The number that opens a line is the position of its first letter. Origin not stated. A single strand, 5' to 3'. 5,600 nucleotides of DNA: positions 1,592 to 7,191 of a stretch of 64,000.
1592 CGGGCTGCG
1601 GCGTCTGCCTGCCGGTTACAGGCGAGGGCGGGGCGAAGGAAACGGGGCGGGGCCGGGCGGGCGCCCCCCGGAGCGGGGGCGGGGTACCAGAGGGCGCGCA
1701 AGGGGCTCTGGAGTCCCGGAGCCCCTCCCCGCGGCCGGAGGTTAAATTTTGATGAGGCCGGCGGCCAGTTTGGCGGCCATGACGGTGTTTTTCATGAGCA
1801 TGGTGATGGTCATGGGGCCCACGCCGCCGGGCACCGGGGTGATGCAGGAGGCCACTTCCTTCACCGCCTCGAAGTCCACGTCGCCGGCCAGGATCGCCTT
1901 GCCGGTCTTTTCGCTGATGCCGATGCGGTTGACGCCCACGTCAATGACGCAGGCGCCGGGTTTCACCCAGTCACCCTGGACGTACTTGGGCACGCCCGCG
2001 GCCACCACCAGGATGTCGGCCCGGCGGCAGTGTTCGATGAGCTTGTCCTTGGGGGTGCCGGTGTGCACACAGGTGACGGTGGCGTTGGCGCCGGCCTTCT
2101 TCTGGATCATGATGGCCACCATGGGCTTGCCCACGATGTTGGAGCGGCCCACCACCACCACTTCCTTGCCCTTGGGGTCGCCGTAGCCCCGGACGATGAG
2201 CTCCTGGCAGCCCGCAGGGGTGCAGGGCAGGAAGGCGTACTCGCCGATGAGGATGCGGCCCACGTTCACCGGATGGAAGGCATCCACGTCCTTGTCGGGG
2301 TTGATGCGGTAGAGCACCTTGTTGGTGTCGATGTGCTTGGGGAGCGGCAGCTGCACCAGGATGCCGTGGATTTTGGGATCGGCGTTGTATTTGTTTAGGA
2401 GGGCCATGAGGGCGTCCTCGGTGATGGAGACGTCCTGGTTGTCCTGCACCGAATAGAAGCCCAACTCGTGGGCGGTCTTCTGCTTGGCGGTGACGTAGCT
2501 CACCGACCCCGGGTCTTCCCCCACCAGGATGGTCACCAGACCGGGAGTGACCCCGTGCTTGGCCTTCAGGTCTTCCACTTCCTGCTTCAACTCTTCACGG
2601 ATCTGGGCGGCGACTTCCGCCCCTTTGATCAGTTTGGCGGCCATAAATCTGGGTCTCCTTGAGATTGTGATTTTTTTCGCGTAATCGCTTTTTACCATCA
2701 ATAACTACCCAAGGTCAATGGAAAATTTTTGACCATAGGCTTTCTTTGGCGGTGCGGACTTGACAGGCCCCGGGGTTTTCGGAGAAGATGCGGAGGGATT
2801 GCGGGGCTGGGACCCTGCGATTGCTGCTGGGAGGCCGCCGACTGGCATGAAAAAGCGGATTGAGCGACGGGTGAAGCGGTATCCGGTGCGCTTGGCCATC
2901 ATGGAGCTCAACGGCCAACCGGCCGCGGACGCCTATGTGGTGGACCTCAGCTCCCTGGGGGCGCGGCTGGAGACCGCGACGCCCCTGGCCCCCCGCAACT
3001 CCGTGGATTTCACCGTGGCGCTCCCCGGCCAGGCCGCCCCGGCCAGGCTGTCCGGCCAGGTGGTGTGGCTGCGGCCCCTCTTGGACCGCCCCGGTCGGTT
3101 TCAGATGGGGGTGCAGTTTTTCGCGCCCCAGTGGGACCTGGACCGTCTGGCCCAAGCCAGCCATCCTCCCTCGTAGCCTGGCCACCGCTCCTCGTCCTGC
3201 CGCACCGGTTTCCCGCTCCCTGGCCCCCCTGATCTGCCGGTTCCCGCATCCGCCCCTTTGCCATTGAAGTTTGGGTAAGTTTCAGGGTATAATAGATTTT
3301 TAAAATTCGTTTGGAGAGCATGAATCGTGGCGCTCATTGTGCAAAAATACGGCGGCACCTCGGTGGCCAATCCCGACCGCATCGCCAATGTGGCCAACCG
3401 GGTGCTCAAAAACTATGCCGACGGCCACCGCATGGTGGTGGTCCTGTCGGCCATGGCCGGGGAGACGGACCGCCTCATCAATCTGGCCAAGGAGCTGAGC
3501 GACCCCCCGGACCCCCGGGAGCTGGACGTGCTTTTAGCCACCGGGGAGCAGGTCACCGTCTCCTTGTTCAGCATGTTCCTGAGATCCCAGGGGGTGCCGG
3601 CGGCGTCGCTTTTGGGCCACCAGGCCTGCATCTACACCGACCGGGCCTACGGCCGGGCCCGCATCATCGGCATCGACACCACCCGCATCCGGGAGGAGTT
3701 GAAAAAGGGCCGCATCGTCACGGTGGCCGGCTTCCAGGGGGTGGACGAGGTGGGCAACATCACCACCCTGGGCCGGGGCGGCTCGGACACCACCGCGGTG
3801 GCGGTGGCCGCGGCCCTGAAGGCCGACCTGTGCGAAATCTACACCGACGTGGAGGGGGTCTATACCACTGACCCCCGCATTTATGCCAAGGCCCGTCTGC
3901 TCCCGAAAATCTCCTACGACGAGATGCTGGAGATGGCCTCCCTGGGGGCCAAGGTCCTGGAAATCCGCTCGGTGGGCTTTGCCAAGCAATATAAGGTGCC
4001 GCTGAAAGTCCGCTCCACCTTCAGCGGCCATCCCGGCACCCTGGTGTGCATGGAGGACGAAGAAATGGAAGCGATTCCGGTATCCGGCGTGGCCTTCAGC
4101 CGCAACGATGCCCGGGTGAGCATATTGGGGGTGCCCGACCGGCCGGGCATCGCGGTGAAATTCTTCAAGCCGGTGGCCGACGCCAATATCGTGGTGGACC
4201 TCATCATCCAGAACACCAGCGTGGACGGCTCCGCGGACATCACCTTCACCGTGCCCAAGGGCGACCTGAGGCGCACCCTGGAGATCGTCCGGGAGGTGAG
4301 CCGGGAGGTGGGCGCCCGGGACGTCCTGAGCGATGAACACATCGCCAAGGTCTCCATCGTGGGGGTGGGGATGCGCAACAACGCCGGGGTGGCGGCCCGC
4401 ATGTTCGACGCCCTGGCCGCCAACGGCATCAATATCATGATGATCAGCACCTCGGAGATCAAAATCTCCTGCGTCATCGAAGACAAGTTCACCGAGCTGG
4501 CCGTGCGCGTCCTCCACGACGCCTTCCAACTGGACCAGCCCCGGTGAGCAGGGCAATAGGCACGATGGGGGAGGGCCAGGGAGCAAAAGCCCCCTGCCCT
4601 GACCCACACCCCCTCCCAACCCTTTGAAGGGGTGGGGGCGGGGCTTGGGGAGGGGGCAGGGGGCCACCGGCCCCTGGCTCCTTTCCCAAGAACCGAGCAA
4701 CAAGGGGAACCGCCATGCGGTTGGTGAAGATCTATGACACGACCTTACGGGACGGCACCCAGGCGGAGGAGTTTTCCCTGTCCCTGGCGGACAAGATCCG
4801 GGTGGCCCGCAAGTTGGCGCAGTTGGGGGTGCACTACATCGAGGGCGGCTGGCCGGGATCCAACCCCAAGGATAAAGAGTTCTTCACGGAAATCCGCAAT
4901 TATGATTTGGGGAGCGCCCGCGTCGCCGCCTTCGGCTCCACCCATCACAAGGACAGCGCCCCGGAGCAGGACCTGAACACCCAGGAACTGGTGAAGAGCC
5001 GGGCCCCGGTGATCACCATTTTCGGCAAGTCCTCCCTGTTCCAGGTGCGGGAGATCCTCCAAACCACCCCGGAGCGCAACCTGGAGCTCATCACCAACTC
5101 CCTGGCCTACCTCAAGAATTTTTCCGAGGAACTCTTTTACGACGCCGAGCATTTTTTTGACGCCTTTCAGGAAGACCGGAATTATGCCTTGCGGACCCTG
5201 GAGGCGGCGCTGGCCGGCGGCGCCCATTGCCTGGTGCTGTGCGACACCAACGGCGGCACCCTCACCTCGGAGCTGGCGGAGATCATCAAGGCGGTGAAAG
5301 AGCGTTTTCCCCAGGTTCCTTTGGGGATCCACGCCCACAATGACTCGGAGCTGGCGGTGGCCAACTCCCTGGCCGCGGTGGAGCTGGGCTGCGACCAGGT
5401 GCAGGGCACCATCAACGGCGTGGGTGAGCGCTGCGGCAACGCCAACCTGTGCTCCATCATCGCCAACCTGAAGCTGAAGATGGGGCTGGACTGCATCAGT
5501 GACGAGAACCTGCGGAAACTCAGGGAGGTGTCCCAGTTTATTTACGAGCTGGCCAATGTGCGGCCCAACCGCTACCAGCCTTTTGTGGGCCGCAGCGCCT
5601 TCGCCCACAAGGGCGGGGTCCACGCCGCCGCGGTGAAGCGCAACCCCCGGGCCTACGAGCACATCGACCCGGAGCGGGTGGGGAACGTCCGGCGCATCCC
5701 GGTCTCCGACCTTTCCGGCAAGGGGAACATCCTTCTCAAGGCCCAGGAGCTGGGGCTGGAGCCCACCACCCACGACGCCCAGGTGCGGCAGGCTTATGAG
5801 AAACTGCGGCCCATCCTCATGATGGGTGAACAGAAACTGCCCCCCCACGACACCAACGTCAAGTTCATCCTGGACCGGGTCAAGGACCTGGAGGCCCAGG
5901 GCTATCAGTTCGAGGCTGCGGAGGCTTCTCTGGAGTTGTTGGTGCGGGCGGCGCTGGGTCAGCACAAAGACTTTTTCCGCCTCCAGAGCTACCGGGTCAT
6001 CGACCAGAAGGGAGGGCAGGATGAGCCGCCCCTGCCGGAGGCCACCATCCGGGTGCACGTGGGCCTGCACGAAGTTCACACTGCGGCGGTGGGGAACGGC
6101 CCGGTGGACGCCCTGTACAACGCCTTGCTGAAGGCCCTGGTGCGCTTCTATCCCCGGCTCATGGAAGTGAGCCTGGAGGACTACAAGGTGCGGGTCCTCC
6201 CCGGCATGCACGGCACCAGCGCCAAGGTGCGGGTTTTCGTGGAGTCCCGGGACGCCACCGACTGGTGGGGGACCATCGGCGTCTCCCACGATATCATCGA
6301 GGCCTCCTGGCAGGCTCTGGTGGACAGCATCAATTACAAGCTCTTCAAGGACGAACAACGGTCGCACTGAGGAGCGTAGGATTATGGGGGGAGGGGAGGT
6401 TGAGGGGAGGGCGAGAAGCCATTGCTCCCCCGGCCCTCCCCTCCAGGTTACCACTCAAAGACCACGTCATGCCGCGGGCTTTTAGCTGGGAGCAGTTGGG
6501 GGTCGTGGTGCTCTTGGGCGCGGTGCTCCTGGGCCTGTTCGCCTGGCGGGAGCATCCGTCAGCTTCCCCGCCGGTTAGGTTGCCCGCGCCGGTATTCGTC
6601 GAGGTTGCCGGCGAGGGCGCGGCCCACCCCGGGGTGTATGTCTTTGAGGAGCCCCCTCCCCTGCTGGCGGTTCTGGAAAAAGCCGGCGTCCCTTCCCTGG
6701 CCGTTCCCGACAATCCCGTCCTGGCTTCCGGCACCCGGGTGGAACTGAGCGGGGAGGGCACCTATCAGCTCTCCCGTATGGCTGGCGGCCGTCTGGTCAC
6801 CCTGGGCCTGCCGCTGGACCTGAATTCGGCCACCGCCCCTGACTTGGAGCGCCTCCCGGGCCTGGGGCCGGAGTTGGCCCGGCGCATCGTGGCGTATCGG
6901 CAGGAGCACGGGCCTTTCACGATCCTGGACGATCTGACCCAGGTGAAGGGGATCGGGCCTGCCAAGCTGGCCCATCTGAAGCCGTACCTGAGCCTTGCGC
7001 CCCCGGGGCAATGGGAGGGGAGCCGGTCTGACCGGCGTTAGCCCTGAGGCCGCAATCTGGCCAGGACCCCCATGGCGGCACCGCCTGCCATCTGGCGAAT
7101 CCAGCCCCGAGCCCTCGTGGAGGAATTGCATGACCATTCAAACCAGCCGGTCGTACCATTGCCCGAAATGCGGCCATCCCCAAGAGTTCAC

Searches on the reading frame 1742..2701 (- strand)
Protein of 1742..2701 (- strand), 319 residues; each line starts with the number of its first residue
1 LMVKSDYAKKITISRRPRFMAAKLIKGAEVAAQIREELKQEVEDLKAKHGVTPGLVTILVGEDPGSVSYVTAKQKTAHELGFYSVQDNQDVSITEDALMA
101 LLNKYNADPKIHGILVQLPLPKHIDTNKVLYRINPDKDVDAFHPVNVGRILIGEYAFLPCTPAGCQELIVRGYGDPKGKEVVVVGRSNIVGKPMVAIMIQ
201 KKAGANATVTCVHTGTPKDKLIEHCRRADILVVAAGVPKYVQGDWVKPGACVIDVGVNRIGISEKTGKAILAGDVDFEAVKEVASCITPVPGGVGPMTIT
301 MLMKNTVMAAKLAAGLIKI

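Call 43: search_protein_families(library=pfam, proteins=[window:1742-2701:-], max_evalue=0.0001)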
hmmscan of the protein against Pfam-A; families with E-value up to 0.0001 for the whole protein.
window:1742-2701:- (319 aa): 2 families
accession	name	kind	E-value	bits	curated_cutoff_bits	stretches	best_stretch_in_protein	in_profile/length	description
PF02882.25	THF_DHG_CYH_C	-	5.3e-62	208.3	27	1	143-312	1-158/160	Tetrahydrofolate dehydrogenase/cyclohydrolase, NAD(P)-binding domain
PF00763.28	THF_DHG_CYH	-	7.4e-40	136.2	32.8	1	25-140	1-115/115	Tetrahydrofolate dehydrogenase/cyclohydrolase, catalytic domain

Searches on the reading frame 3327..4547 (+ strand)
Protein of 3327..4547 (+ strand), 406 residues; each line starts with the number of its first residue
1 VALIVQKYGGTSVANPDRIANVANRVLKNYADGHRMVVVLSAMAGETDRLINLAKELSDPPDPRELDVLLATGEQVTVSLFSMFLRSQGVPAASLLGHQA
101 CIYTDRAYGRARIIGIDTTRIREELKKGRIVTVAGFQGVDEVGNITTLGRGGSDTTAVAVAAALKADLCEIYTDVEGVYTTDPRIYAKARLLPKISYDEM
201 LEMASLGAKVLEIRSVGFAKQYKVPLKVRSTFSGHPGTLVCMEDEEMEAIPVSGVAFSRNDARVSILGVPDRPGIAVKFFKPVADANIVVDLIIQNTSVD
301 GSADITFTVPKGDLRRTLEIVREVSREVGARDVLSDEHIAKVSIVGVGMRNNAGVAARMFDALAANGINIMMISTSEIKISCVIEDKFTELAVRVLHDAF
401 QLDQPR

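Call 43: search_protein_families(library=pfam, proteins=[window:3327-4547:+], max_evalue=0.0001)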
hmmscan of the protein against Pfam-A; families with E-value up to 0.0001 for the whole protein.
window:3327-4547:+ (406 aa): 4 families
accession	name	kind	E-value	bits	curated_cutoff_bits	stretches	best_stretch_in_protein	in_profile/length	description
PF00696.33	AA_kinase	-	3.3e-50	171.5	24.9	1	3-229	2-233/234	Amino acid kinase family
PF22468.2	ACT_9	-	1.4e-35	121.3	27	2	342-400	1-61/61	ACT domain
PF13840.12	ACT_7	-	5.2e-20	71.5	27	1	335-398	2-65/65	ACT domain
PF01842.31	ACT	-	2.4e-16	59.6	27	2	267-325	5-62/66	ACT domain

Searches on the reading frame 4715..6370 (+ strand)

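Call 43: search_protein_families(library=pfam, proteins=[window:4715-6370:+], max_evalue=0.0001)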
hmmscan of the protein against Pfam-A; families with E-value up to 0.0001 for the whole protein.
window:4715-6370:+ (551 aa): 3 families
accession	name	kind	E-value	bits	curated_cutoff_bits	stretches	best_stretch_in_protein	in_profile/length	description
PF00682.25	HMGL-like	-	3e-48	164.9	29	1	4-276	2-260/260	HMGL-like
PF08502.15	LeuA_dimer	-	8.1e-30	103.9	24.9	1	401-542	2-130/131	LeuA allosteric (dimerisation) domain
PF22617.1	HCS_D2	-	2.2e-15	57.2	27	1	291-365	2-75/82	Homocitrate synthase post-HMGL domain-like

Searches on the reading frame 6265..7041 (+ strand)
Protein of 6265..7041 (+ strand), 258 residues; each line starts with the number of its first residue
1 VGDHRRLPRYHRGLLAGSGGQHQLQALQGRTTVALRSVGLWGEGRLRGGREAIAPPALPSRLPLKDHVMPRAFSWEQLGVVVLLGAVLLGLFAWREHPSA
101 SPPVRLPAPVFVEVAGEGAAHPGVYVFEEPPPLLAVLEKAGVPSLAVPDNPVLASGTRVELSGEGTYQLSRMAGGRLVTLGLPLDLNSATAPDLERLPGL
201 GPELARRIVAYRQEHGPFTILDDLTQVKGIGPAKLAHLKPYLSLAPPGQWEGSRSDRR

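Call 43: search_protein_families(library=pfam, proteins=[window:6265-7041:+], max_evalue=0.0001)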
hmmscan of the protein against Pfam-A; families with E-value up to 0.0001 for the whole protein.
window:6265-7041:+ (258 aa): 3 families
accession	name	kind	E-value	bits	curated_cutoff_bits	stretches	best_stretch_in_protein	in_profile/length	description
PF12836.13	HHH_3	-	2.7e-21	75.9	27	1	184-242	6-64/65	Helix-hairpin-helix motif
PF00633.29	HHH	-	7.7e-08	32.3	24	0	186-211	5-30/30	Helix-hairpin-helix motif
PF14520.12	HHH_5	-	6.7e-05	23.7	27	0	186-210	29-53/57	Helix-hairpin-helix domain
